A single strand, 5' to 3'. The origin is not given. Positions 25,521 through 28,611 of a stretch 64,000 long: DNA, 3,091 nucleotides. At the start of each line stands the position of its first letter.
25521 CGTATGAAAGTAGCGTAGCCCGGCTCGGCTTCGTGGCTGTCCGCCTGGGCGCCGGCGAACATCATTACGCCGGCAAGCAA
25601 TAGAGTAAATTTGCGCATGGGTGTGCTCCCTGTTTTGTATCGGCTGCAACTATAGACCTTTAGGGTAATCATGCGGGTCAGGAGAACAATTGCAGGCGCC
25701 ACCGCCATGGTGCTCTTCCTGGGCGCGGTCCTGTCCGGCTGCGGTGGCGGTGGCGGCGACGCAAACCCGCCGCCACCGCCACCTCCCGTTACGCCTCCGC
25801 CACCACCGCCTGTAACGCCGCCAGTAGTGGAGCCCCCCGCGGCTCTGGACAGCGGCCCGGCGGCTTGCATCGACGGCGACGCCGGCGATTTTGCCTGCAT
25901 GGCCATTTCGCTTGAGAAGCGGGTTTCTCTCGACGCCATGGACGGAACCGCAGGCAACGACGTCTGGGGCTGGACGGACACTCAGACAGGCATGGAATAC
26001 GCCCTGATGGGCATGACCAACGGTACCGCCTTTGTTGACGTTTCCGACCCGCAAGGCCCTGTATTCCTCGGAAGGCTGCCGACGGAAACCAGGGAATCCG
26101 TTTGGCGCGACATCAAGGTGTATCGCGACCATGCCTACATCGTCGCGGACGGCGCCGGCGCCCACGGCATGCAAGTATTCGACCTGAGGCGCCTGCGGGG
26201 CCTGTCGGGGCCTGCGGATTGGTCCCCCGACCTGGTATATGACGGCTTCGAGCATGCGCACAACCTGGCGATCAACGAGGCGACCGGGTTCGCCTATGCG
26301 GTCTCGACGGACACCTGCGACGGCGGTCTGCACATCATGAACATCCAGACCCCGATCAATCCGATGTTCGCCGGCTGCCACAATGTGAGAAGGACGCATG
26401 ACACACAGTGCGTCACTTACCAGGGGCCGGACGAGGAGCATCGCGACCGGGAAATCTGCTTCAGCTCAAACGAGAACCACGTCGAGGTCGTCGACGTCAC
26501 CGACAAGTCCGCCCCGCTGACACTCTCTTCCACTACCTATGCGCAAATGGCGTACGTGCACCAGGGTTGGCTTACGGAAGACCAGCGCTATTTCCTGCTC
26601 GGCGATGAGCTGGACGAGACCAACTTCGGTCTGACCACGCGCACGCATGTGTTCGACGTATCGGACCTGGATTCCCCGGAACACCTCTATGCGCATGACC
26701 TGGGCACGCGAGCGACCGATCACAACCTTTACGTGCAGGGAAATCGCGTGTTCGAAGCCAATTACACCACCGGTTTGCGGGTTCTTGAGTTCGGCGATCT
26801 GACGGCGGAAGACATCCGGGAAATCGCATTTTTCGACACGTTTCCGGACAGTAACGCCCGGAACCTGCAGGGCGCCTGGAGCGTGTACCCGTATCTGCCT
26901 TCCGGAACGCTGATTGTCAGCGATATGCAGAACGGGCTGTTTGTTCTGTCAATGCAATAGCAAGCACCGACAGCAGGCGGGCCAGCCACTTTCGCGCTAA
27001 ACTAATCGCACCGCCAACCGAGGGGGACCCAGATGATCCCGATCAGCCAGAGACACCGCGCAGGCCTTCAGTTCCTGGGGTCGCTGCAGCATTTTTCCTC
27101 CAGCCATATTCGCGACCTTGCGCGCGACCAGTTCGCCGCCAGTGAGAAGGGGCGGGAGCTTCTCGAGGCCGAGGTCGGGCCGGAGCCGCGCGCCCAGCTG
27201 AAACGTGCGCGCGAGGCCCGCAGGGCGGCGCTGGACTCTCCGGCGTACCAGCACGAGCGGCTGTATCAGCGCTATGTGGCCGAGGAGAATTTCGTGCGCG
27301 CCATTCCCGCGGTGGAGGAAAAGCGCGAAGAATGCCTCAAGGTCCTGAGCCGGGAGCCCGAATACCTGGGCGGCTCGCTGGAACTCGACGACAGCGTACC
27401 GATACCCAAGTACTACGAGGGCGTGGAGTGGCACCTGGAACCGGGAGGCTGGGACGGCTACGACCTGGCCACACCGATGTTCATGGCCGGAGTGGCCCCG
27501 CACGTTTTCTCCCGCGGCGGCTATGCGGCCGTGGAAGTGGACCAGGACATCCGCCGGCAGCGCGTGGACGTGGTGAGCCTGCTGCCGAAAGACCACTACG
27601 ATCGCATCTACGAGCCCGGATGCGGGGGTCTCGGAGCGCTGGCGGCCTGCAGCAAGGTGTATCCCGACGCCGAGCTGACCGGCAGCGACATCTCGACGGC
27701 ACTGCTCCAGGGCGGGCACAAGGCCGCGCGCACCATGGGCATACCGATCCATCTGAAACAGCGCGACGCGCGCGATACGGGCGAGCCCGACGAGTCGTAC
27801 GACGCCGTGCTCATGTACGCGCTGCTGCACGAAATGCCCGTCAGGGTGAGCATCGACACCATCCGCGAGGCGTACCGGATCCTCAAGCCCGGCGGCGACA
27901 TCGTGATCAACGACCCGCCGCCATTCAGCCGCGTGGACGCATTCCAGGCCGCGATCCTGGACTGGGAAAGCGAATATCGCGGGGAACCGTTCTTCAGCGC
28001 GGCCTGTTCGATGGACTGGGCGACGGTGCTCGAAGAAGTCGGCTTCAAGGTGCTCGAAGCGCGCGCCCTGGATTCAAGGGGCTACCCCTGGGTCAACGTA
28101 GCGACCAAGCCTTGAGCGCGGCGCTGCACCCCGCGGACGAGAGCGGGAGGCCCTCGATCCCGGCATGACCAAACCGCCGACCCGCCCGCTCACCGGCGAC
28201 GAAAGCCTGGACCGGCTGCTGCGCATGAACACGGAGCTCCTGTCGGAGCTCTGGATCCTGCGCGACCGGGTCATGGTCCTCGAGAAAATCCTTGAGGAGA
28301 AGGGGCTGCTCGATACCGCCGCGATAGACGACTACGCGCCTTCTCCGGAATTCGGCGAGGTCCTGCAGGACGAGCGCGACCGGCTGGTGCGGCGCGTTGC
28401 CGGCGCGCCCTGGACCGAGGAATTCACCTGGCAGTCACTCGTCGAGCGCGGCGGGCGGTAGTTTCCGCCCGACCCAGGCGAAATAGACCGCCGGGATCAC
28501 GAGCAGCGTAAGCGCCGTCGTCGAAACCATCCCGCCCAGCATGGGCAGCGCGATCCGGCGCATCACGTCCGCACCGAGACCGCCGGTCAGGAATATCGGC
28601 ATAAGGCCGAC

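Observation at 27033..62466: Thrice-repeated two-gene module: long SAM methyltransferase plus a conserved ~100 aa helical partner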

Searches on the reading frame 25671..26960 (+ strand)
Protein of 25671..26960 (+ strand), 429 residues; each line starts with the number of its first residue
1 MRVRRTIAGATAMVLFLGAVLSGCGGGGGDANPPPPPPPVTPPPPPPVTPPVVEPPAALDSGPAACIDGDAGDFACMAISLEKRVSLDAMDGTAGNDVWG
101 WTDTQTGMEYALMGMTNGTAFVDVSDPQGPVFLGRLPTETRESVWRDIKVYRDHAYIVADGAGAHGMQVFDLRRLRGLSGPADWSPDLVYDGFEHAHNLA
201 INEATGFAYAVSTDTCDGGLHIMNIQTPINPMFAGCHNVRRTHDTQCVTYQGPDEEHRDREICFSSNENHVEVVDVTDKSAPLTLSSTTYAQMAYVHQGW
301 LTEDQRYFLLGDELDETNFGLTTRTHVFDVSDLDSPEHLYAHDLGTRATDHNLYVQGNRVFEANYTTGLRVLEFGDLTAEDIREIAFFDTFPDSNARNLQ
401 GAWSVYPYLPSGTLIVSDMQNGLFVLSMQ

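Call 31: search_protein_families(library=pfam, proteins=[window:25671-26960:+], max_evalue=0.00001)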
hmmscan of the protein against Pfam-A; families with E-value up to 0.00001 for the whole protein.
window:25671-26960:+ (429 aa): 0 families

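Call 67: search_protein_families(library=ncbifam, proteins=[window:25671-26960:+], max_evalue=0.00001)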
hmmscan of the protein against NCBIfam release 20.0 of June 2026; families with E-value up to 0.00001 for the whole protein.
window:25671-26960:+ (429 aa): 1 family
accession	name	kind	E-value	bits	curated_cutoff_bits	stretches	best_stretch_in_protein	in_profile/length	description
TIGR04312.1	choice_anch_B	subfamily_domain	2.1e-145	484.6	100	1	65-426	1-362/364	choice-of-anchor B family protein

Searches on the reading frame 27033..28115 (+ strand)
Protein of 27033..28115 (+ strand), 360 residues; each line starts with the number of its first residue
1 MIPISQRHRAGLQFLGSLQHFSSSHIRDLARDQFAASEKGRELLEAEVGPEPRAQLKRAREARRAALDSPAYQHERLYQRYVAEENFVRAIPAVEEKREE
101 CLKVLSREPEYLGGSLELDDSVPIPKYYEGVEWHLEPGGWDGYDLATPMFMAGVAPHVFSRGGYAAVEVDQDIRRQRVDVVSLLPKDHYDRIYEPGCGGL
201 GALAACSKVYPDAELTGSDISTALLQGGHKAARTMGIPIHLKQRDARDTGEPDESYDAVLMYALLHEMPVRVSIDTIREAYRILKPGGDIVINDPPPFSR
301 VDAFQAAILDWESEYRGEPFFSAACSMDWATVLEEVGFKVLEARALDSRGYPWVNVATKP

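Call 3: search_protein_families(library=pfam, proteins=[window:27033-28115:+], max_evalue=1)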
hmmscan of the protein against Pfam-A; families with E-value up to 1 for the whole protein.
window:27033-28115:+ (360 aa): 10 families
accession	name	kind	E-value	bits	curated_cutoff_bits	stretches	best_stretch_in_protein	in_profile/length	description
PF13649.12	Methyltransf_25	-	2.3e-14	54.3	27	1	193-288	2-97/97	Methyltransferase domain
PF08241.18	Methyltransf_11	-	2.1e-12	47.9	21.2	1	194-292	2-95/95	Methyltransferase domain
PF13847.12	Methyltransf_31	-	3.8e-11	43.3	27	1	190-324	5-130/145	Methyltransferase domain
PF08242.18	Methyltransf_12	-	4.8e-10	40.5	30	1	196-289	4-97/98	Methyltransferase domain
PF13489.12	Methyltransf_23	-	1.6e-07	31.7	27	1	191-342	25-163/164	Methyltransferase domain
PF05175.20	MTS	-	3.6e-05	23.9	23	1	181-292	24-138/170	Methyltransferase small domain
PF01209.24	Ubie_methyltran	-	4.6e-05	23.3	20.1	1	199-292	57-151/233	ubiE/COQ5 methyltransferase family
PF00891.24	Methyltransf_2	-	0.0093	15.8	22.3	1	198-292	71-164/210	O-methyltransferase domain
PF06080.18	DUF938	-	0.012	15.9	27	1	226-295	68-140/202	Protein of unknown function (DUF938)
PF20922.3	Anamorsin_N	-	0.012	15.7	27.1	1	253-295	49-90/163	Anamorsin, N-terminal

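Call 4: search_protein_families(library=ncbifam, proteins=[window:27033-28115:+], max_evalue=1)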
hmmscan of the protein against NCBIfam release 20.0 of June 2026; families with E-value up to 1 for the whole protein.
window:27033-28115:+ (360 aa): 29 families (the best 25 are shown)
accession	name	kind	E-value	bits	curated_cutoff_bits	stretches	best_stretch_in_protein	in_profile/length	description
NF043040.1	corrin_prot_MT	hypoth_equivalog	3.3e-11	43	180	1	176-294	30-149/216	corrinoid protein-associated methyltransferase CpaM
NF038261.1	rhodoquin_RquA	equivalog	3.7e-11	43.2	175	1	206-294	68-155/218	rhodoquinone biosynthesis methyltransferase RquA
NF041536.1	ArsM_DUF2284_UU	exception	2.6e-08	32.7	575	1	190-342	78-226/459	arsenite methyltransferase/DUF2284 domain selenoprotein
NF041537.1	ArsM_AhpD_UU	exception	2.8e-08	32.9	510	1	195-340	83-224/345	arsenite methyltransferase/AhpD domain selenoprotein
TIGR01934.1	MenG_MenH_UbiE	subfamily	7.8e-07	28.6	158.35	1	197-294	47-143/223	ubiquinone/menaquinone biosynthesis methyltransferase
NF001244.0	PRK00216.1-5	equivalog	2.6e-06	26.9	216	1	197-294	57-155/236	bifunctional demethylmenaquinone methyltransferase/2-methoxy-6-polyprenyl-1,4-benzoquinol methylase UbiE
NF010703.0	PRK14103.1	equivalog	2.9e-06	26.9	320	1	174-297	15-129/256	trans-aconitate 2-methyltransferase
NF047649.1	MTase_UXPK_star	exception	1.6e-05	24.1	460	1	190-294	79-183/283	methyltransferase/UXPK-star double selenoprotein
NF045667.1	MTase_DVU1556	equivalog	3.5e-05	23.3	155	1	187-295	21-122/213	DVU_1556 family methyltransferase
NF001243.0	PRK00216.1-4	equivalog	7.3e-05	22.2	235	1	202-292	62-151/237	demethylmenaquinone methyltransferase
NF001240.0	PRK00216.1-1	equivalog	0.0001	21.5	378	1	198-293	72-169/251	bifunctional demethylmenaquinone methyltransferase/2-methoxy-6-polyprenyl-1,4-benzoquinol methylase UbiE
NF052510.1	methyltran_MpqE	exception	0.00013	21.5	335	1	202-294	61-153/234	methyl-plastoquinone biosynthesis methyltransferase MpqE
TIGR02752.1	MenG_heptapren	equivalog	0.00019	21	419.85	1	197-292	54-149/231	demethylmenaquinone methyltransferase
NF001242.0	PRK00216.1-3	equivalog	0.0002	20.9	351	1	196-302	79-182/258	bifunctional demethylmenaquinone methyltransferase/2-methoxy-6-polyprenyl-1,4-benzoquinol methylase UbiE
NF041255.1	mycofact_MftM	equivalog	0.00035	20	200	1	197-284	149-233/289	mycofactocin oligosaccharide methyltransferase MftM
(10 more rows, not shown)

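Call 21: search_solved_structures(query=A1, max_evalue=0.001, show_alignments=1)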
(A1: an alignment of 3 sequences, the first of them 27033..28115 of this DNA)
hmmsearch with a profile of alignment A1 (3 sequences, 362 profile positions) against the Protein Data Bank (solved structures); distinct sequences matched with E-value up to 0.001: 86 (the best 60 are shown).
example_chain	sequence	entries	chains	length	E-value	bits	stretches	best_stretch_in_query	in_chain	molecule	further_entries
3bus_A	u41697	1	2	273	3.8e-17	65.5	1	179-303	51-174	Methyltransferase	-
3mgg_A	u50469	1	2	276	3.1e-16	62.6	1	191-342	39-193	Methyltransferase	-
5wp5_A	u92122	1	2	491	6e-15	58.3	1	182-311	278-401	Phosphomethylethanolamine N-methyltransferase 2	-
6uak_A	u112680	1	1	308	6.7e-14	54.9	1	192-292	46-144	SAM dependent methyltransferase LahSB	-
5wp4_A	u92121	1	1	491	5.2e-13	51.9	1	177-305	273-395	Phosphoethanolamine N-methyltransferase 1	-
8zc8_A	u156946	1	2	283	1.6e-12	50.4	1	191-298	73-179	MitM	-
21zq_A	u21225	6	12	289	1.6e-12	50.3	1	191-298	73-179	MitM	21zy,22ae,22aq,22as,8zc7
9sm3_A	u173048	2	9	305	1.8e-12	50.2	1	187-348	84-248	Methyltransferase domain protein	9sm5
9sls_A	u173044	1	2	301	3.2e-12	49.3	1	189-345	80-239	Methyltransferase type 12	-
8ys9_A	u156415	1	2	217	5.7e-12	48.5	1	185-292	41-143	Phosphatidylethanolamine N-methyltransferase/phosphatidyl-N-methylethanolamine N-methyltra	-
1vl5_A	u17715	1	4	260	8.2e-12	48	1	182-341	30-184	unknown conserved protein BH2331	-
9sm0_A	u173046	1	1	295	1.4e-11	47.3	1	189-343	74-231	Methyltransferase domain-containing protein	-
9sm1_A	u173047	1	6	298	2.2e-11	46.6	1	189-298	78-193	Methyltransferase domain protein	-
24ux_A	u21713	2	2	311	2.4e-11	46.4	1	189-298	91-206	Methyltransferase domain protein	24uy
1ve3_A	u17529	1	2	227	3e-11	46.1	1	189-294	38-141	hypothetical protein PH0226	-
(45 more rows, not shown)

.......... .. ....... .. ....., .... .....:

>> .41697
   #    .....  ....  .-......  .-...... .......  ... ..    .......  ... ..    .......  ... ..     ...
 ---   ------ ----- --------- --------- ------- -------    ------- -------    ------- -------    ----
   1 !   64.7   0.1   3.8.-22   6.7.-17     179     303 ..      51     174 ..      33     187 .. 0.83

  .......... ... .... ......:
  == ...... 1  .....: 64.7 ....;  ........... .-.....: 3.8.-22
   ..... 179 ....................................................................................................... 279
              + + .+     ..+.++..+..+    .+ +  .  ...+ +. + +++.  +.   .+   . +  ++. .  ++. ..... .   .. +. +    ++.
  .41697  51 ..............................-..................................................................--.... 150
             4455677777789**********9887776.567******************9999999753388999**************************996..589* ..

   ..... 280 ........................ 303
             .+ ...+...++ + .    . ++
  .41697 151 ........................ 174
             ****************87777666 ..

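Call 66: search_protein_families(library=padloc, proteins=[window:27033-28115:+], max_evalue=0.01)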
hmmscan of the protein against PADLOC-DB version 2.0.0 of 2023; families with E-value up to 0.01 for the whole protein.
window:27033-28115:+ (360 aa): 1 family
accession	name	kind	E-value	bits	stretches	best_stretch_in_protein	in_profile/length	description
PDLC04134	mad2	-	1.1e-14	52.2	1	181-305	284-407/492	mads_2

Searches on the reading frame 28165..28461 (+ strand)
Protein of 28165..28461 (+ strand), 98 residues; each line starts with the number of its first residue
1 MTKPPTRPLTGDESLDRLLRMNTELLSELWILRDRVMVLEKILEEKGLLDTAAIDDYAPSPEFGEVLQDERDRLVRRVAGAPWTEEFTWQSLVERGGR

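Call 3: search_protein_families(library=pfam, proteins=[window:28165-28461:+], max_evalue=1)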
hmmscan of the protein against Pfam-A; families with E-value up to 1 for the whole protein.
window:28165-28461:+ (98 aa): 0 families

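Call 4: search_protein_families(library=ncbifam, proteins=[window:28165-28461:+], max_evalue=1)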
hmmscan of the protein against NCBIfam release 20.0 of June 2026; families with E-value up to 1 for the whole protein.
window:28165-28461:+ (98 aa): 1 family
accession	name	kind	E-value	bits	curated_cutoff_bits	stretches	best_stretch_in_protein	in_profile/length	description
TIGR01323.1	nitrile_alph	equivalog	0.044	13.3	249.85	1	34-59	5-30/189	nitrile hydratase subunit alpha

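Call 7: find_homologous_proteins(query=window:28165-28461:+)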
Query window:28165-28461:+ (98 aa): 73 proteins with E <= 0.001 among 85 candidates.
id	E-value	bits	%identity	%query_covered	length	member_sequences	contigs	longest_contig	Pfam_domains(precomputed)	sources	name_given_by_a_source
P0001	4.8e-56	205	98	100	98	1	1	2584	-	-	-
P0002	9.9e-54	197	95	100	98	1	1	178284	-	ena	-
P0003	6.5e-53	195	93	100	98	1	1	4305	-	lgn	-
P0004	3.1e-52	193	93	100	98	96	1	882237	-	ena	-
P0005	1.1e-50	188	91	100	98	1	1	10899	-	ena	-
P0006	1.2e-50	187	89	100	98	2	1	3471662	-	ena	-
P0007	3.1e-50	186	90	100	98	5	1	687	-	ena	-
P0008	3.1e-49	183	90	100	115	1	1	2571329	-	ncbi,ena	-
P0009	5.5e-49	182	90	100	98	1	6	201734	-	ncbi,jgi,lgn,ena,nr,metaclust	ncbi:MAG: hypothetical protein OXC70_08480 [Gammaproteobacteria bacterium]|nr:hypothetical protein [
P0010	4.2e-48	179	87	100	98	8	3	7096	-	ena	-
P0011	3.2e-47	176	85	100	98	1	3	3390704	-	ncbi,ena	-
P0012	3.7e-47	176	84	100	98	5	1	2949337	-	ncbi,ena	-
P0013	8.4e-47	175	85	100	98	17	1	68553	-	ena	-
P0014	1.6e-46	174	85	100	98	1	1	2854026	-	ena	-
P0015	2.3e-46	174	84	100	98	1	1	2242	-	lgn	-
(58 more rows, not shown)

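Call 20: search_solved_structures(query=A3, max_evalue=10, show_alignments=3)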
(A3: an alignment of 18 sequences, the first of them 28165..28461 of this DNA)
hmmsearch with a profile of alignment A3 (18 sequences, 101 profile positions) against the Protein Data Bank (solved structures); distinct sequences matched with E-value up to 10: 3.
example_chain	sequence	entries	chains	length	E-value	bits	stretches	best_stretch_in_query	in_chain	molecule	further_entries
4ob1_A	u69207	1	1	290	0.0011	22.4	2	38-62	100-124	Cobalt-containing nitrile hydratase subunit alpha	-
9k9w_a9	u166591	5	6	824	0.0018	21.7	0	10-55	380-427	Glr1262 protein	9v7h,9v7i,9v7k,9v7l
1uru_A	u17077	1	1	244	1.1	12.8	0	54-93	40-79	AMPHIPHYSIN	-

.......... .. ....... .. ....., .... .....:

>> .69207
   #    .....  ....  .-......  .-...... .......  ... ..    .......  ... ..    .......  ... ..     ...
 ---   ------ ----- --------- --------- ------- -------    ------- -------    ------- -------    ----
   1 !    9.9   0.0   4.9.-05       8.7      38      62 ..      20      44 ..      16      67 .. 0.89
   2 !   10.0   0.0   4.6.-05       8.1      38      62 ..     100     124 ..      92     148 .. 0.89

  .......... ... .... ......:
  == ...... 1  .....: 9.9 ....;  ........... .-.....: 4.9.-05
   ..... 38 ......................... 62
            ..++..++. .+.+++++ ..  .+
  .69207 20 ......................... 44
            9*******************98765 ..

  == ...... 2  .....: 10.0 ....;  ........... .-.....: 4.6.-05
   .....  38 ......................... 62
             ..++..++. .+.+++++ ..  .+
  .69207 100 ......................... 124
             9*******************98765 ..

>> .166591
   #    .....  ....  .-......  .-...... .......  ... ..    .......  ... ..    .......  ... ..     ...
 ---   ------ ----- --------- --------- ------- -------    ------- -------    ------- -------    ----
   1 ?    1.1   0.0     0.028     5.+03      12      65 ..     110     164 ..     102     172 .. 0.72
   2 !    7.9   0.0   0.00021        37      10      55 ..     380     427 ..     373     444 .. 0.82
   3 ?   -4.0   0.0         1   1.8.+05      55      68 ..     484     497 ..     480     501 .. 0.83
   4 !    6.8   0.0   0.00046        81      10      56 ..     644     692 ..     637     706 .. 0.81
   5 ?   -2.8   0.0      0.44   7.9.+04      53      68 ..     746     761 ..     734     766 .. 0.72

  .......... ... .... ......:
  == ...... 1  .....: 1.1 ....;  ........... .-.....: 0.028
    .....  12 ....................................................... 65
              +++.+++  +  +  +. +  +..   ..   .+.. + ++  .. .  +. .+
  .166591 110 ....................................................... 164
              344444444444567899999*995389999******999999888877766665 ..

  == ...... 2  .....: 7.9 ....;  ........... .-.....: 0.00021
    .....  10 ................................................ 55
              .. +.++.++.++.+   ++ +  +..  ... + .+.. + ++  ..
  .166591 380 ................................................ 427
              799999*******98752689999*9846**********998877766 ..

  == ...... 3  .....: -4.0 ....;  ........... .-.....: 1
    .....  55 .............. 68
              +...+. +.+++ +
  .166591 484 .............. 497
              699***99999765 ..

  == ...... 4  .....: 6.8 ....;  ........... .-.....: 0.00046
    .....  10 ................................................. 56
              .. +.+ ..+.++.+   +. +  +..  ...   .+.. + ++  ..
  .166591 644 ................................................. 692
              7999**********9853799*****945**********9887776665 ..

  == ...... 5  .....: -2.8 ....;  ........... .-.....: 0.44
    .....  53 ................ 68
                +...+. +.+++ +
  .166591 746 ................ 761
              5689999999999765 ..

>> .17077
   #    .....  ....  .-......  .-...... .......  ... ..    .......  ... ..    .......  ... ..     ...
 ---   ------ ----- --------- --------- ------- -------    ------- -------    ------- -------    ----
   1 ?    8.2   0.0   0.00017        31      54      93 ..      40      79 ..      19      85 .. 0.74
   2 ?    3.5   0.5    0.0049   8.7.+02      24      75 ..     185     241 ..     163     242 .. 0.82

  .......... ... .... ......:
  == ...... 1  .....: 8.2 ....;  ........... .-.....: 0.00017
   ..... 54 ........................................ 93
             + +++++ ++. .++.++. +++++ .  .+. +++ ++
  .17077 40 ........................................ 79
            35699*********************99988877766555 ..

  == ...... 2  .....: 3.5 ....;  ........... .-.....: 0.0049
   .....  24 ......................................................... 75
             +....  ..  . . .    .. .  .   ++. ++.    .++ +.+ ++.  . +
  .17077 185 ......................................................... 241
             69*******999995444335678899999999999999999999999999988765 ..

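Call 46: find_related_loci(query=A3, collection=genome_contigs, flank=4000)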
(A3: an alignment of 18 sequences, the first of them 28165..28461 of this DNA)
Query A3 (98 aa) in genome_contigs; peptide patterns used: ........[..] (x = any residue, [..] = any of these).
74 stretches matched a pattern; 71 encode a relative of the query (tblastn E <= 1e-3); 71 distinct loci.
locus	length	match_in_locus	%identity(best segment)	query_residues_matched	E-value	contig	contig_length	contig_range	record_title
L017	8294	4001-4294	96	1-98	3e-59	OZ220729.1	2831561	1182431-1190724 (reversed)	MAG: Gammaproteobacteria bacterium isolate 3a360650-b487-4473-8a34-f610b0208760 genome assembly, chromosome: 1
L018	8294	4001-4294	97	1-98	6e-59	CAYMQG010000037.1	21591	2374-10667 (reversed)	MAG TPA_asm: uncultured Gammaproteobacteria bacterium isolate SRP338948_co1_10 genome assembly, contig: k141_169357, who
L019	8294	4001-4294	96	1-98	5e-58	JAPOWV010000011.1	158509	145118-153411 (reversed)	MAG: Gammaproteobacteria bacterium isolate COS2_bin_9 NODE_50_length_158509_cov_12.3868, whole genome shotgun sequence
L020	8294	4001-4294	95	1-98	6e-58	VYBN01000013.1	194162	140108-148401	MAG: Gammaproteobacteria bacterium isolate SB0673_bin_2 NODE_11_length_194162_cov_63.034244, whole genome shotgun sequen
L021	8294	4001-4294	95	1-98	4e-58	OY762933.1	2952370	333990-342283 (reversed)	MAG: Gammaproteobacteria bacterium isolate 8747c98c-8292-48b6-a6db-266d0caa829b genome assembly, chromosome: 1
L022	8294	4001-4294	95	1-98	1e-57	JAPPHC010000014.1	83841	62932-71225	MAG: Gammaproteobacteria bacterium isolate RHO1_bin_71 NODE_668_length_83841_cov_259.996300, whole genome shotgun sequen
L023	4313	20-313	93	1-98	1e-56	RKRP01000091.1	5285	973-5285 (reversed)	MAG: Gammaproteobacteria bacterium isolate PNGco_C_bin10 scaffold_3778, whole genome shotgun sequence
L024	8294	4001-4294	91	1-98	2e-54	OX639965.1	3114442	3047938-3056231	MAG: uncultured Gammaproteobacteria bacterium isolate 3ffbc19d-36f3-4bc2-89c8-cf5f95be8bae genome assembly, chromosome:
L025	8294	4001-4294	90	1-98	4e-54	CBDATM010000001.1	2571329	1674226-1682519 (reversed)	MAG: Gammaproteobacteria bacterium isolate 54733f49-05bb-4832-90cb-a41e28f9d041 genome assembly, contig: contig_1, whole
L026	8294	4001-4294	84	1-98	3e-52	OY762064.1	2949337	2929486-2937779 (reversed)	MAG: Gammaproteobacteria bacterium isolate 5875f011-1e0e-4071-bb50-440bf5799690 genome assembly, chromosome: 1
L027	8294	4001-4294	85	1-98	8e-52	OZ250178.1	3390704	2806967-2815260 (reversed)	MAG: Candidatus Foliamicus sp. isolate ac1afad2-df65-4484-8806-aab42824610e genome assembly, chromosome: 1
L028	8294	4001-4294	82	1-98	2e-50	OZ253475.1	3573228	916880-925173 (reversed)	MAG: Candidatus Foliamicus sp. isolate 7574a00a-928a-48d9-85f6-2cf36d55d6c7 genome assembly, chromosome: 1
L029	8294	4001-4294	84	1-98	1e-49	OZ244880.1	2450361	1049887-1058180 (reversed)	MAG: Candidatus Foliamicus sp. isolate 8c9a6700-f045-4f67-973d-99a5b8b15ec5 genome assembly, chromosome: 1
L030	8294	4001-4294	83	1-98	2e-49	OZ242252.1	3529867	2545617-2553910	MAG: Candidatus Foliamicus sp. isolate 8837b1df-4c2a-421f-9400-f743960723ed genome assembly, chromosome: 1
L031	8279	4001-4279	81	6-98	3e-44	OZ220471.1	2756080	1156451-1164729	MAG: Gammaproteobacteria bacterium isolate 961c4e6d-ccbe-457b-895d-349417bac2fb genome assembly, chromosome: 1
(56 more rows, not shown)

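Call 66: search_protein_families(library=padloc, proteins=[window:28165-28461:+], max_evalue=0.01)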
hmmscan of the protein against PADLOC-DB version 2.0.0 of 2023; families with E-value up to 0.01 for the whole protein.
window:28165-28461:+ (98 aa): 0 families
